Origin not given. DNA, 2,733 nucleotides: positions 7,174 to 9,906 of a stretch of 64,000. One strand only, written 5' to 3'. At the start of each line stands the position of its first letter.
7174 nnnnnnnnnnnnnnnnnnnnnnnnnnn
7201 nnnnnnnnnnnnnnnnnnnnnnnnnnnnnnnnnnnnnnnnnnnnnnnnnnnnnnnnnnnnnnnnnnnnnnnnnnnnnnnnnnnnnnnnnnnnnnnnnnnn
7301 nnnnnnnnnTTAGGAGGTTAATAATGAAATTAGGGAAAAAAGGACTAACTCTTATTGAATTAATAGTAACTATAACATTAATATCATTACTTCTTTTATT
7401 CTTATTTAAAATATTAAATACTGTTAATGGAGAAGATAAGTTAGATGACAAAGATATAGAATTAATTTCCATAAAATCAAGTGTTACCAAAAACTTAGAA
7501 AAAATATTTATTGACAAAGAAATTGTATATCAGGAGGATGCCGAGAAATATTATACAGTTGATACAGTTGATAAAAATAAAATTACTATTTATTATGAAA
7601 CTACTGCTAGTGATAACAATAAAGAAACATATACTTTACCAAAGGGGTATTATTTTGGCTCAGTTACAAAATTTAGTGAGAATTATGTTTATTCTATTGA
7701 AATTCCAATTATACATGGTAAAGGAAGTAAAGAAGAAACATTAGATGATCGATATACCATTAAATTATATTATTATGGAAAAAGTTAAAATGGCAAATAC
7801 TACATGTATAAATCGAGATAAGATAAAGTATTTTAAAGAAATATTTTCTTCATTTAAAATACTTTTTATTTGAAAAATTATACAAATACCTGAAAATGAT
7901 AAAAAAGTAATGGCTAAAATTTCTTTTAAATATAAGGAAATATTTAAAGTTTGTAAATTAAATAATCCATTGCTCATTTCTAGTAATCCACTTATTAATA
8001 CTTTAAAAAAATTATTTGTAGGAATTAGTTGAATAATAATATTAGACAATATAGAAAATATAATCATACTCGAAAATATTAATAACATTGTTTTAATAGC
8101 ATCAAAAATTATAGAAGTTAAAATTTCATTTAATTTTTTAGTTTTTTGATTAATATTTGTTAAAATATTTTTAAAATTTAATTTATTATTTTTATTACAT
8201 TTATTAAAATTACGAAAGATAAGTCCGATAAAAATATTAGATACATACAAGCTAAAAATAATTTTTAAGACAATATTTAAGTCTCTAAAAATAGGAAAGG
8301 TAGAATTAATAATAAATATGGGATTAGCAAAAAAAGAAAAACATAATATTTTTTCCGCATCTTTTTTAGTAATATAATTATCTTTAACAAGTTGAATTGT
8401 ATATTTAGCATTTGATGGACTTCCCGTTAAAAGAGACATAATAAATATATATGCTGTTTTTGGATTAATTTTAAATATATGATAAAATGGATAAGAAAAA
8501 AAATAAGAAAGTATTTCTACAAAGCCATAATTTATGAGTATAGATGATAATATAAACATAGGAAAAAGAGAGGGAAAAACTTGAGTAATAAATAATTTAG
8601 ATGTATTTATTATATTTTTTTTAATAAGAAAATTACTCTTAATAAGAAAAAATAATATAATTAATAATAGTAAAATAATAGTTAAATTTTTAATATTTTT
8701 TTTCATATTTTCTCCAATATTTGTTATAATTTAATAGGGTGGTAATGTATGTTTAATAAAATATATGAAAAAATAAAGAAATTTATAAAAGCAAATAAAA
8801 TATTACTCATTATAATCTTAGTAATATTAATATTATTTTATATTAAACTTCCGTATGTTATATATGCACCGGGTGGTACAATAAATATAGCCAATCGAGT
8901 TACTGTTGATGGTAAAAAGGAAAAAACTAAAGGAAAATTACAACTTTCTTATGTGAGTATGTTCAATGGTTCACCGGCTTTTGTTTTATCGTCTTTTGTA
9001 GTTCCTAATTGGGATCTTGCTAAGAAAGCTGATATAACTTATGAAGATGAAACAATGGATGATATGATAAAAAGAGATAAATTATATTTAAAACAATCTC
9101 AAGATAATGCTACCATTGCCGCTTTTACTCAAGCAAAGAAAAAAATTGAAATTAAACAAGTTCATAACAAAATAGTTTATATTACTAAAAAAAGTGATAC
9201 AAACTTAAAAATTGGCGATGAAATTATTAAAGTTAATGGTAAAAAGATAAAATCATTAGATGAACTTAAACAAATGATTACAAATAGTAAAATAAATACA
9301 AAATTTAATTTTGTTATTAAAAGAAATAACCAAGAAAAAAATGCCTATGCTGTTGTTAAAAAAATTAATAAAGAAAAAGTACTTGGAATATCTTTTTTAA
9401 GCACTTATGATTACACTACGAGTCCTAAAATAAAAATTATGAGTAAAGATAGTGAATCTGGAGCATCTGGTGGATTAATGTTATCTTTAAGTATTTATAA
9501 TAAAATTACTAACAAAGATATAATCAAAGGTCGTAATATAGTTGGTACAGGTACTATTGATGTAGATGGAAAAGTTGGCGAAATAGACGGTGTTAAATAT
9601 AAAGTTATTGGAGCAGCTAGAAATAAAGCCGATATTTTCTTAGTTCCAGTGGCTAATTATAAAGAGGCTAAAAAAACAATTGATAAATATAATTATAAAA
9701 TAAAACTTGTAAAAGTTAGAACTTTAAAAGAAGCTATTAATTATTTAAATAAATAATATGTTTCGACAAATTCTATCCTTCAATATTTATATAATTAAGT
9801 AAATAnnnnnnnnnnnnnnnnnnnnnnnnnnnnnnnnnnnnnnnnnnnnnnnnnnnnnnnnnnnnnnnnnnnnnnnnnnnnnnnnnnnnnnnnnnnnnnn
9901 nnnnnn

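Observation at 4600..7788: Orphan operon of three prepilin-type proteins, two of them very large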

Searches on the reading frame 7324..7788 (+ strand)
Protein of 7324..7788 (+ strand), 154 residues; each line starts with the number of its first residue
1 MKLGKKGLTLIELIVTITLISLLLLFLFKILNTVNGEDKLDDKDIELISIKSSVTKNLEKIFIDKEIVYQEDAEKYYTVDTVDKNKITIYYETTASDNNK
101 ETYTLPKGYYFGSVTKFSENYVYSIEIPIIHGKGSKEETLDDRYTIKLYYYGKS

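Call 3: search_protein_families(library=pfam, proteins=[window:7324-7788:+], max_evalue=1)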
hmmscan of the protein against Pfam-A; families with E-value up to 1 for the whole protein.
window:7324-7788:+ (154 aa): 2 families
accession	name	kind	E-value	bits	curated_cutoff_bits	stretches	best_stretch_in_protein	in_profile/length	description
PF07963.17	N_methyl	-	2.2e-05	24.3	21.2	1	5-28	4-27/27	Prokaryotic N-terminal methylation motif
PF16964.10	TadF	-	0.012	16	27.3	1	4-74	5-71/178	Putative tight adherence pilin protein F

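Call 4: search_protein_families(library=ncbifam, proteins=[window:7324-7788:+], max_evalue=1)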
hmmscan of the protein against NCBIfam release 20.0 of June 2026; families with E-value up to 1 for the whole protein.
window:7324-7788:+ (154 aa): 8 families
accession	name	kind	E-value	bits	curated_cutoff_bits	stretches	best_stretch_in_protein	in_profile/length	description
TIGR02532.1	IV_pilin_GFxxxE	domain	3.1e-05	23.6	16.3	1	5-27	1-23/24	prepilin-type N-terminal cleavage/methylation domain-containing protein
NF041013.1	T4P_ComGE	equivalog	0.01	15.9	49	1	5-57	3-55/83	competence type IV pilus minor pilin ComGE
NF005022.0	PRK06432.1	equivalog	0.036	14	164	1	11-49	13-50/151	NADH dehydrogenase subunit A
TIGR01711.1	gspJ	equivalog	0.036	13.9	64.85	1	6-41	1-36/192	type II secretion system minor pseudopilin GspJ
NF007800.0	PRK10506.1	equivalog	0.046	13.5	158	1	5-25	8-28/163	prepilin peptidase-dependent protein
NF007848.0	PRK10557.1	equivalog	0.06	12.7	120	1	2-48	7-53/192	prepilin peptidase-dependent protein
NF041002.1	pilin_ComGF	equivalog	0.14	12.3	80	1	6-48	2-46/139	competence type IV pilus minor pilin ComGF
NF040999.1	pilin_ComGC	equivalog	0.23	11.7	75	1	5-46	1-40/84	competence type IV pilus major pilin ComGC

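Call 11: search_protein_families(library=phrogs, proteins=[window:7324-7788:+], max_evalue=1)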
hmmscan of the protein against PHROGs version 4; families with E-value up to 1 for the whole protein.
window:7324-7788:+ (154 aa): 3 families
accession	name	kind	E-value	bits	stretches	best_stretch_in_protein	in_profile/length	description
phrog_28249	-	unknown function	0.014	17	1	42-95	24-76/115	-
phrog_30147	-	unknown function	0.23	12.8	1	11-71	47-110/117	-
phrog_13280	-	unknown function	0.59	11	0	5-23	3-21/67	-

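Call 30: find_homologous_proteins(query=window:7324-7788:+, max_evalue=0.01)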
Query window:7324-7788:+ (154 aa): 9 proteins with E <= 0.01 among 69 candidates.
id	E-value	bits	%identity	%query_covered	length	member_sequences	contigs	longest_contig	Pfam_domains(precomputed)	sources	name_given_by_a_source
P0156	8.8e-90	316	100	100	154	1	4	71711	PF07963.18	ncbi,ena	-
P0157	2.1e-81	289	94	100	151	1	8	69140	PF07963.18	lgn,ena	-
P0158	1.0e-77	277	91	100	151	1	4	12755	PF07963.18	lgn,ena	-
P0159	1.2e-60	222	76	100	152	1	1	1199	PF07963.18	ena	-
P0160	3.6e-56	207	73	100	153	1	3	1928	PF07963.18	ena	-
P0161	6.1e-38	148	57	100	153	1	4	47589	-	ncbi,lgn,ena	-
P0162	2.6e-13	68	39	99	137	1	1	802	-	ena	-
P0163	4.2e-12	64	42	99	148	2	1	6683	-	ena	-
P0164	1.1e-10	60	42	99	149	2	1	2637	-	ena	-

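Call 32: find_encoding_contigs(protein=P0163, flank=7000, max_places=2)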
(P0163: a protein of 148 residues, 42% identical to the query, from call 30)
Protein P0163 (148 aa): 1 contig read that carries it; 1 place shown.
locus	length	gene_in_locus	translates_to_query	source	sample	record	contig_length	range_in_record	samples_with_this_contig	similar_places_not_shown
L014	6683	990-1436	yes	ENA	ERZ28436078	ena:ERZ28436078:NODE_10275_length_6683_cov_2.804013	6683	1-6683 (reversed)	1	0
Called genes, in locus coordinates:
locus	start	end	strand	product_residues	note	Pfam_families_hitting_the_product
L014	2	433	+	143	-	?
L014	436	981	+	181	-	-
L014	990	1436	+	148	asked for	-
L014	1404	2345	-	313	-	PF07670:Gate (weak)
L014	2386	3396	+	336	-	PF13180:PDZ_2 (weak), PF05362:Lon_C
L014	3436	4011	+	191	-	PF07454:SpoIIP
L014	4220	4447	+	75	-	PF07454:SpoIIP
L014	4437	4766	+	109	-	-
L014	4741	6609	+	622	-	PF00009:GTP_EFTU, PF03144:GTP_EFTU_D2, PF00679:EFG_C, PF06421:LepA_C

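Call 80: find_encoding_contigs(protein=P0156, flank=10000, max_places=3)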
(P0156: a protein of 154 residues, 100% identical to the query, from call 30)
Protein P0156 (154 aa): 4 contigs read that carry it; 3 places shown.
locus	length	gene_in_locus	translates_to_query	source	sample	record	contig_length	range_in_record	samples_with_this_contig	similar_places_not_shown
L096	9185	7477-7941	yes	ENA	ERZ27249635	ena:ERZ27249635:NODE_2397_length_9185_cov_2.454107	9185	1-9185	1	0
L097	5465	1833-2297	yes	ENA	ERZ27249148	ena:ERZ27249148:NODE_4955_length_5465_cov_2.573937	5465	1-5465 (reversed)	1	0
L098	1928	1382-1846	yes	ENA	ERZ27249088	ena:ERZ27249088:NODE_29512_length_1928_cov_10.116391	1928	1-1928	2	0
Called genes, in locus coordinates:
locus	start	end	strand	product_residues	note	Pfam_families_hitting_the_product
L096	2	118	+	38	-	?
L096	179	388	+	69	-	-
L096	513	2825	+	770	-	PF02190:LON_substr_bdg, PF00004:AAA, PF07724:AAA_2 (weak), PF07728:AAA_5 (weak), PF22667:Lon_lid, PF05362:Lon_C, PF13541:ChlI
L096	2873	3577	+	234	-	-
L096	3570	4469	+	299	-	-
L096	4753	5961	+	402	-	-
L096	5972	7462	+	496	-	-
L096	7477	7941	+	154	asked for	PF07963:N_methyl (faint)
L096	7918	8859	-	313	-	-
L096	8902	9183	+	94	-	?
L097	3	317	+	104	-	?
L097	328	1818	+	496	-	-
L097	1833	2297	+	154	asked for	PF07963:N_methyl (faint)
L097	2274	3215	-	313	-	-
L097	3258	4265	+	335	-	PF13180:PDZ_2, PF05362:Lon_C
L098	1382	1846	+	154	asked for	PF07963:N_methyl (faint)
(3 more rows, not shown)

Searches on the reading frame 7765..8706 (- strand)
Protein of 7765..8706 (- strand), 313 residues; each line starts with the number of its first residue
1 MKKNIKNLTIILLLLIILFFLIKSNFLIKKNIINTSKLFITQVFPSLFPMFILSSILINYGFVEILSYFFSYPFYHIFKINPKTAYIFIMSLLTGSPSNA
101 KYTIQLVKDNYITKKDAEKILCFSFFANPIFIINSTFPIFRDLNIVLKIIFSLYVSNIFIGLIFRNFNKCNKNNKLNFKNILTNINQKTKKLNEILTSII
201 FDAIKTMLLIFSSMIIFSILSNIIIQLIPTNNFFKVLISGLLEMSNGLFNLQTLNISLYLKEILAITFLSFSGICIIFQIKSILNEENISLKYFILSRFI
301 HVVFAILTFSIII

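Call 8: search_protein_families(library=pfam, proteins=[window:7765-8706:-], max_evalue=0.01)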
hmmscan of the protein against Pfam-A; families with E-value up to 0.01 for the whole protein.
window:7765-8706:- (313 aa): 1 family
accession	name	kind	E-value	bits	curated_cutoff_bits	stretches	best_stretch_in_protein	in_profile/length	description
PF07670.19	Gate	-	8.9e-05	23.3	29.6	1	41-131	2-91/104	Nucleoside recognition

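Call 72: search_protein_families(library=ncbifam, proteins=[window:7765-8706:-], max_evalue=0.01)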
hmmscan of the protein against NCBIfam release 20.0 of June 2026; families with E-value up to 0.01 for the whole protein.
window:7765-8706:- (313 aa): 1 family
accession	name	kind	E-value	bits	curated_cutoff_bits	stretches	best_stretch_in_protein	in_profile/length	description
TIGR02871.1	spore_ylbJ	equivalog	7.3e-46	156.8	304.65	1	8-309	3-319/363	sporulation integral membrane protein YlbJ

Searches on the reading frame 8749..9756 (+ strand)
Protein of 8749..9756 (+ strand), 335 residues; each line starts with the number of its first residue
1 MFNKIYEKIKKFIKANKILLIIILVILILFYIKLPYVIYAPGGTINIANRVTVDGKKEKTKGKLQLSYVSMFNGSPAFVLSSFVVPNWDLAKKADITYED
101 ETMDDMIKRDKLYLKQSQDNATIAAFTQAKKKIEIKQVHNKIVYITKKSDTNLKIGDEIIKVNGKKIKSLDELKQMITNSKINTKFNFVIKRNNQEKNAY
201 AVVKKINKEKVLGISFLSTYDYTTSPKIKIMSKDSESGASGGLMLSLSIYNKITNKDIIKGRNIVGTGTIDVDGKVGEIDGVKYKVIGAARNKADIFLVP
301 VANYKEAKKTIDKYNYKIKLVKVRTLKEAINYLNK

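Call 8: search_protein_families(library=pfam, proteins=[window:8749-9756:+], max_evalue=0.01)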
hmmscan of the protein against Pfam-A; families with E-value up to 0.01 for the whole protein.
window:8749-9756:+ (335 aa): 5 families
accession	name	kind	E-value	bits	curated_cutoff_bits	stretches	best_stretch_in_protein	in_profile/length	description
PF13180.12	PDZ_2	-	5.8e-10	39.8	27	1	149-199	26-76/80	PDZ domain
PF05362.19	Lon_C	-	2.3e-08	34.3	21.1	1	237-331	108-200/205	Lon protease (S16) C-terminal proteolytic domain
PF00595.29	PDZ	-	5.4e-05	23.9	23.2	1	131-183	25-73/81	PDZ domain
PF17820.7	PDZ_6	-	0.00014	22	27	1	153-192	16-54/54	PDZ domain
PF17816.7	PDZ_4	-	0.0052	17.5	23.1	0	145-178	19-57/114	PDZ domain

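Call 72: search_protein_families(library=ncbifam, proteins=[window:8749-9756:+], max_evalue=0.01)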
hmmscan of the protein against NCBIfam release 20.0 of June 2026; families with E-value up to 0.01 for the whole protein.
window:8749-9756:+ (335 aa): 9 families
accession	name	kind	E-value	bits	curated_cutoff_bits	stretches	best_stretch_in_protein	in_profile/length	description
NF041438.1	SepM_fam_S16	equivalog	1.7e-51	175.2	200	1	19-335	8-340/340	SepM family pheromone-processing serine protease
TIGR02902.1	spore_lonB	equivalog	4.8e-08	32.1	723.3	1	211-333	419-530/531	ATP-dependent protease LonB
TIGR02037.1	degP_htrA_DO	subfamily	3.1e-07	29.7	416.2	1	150-211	274-335/434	Do family serine endopeptidase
TIGR02903.1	spore_lon_C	equivalog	6.5e-07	28.2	678.8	1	228-331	515-612/615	Lon family ATP-dependent protease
TIGR00763.1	lon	equivalog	1e-06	27.5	608.05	1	197-330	663-791/795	endopeptidase La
NF041521.1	HhoA_HhoB_HtrA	equivalog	9.2e-06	25.2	450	1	142-199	270-327/335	HhoA/HhoB/HtrA family serine endopeptidase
TIGR02860.1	spore_IV_B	equivalog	9.6e-05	21.5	305.25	1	149-200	127-177/402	SpoIVB peptidase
TIGR00054.1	TIGR00054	equivalog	0.00035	19.6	147.55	1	117-223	183-286/421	RIP metalloprotease RseP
TIGR02038.1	protease_degS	equivalog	0.0044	16.2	422.95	1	150-202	293-345/351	outer membrane-stress sensor serine endopeptidase DegS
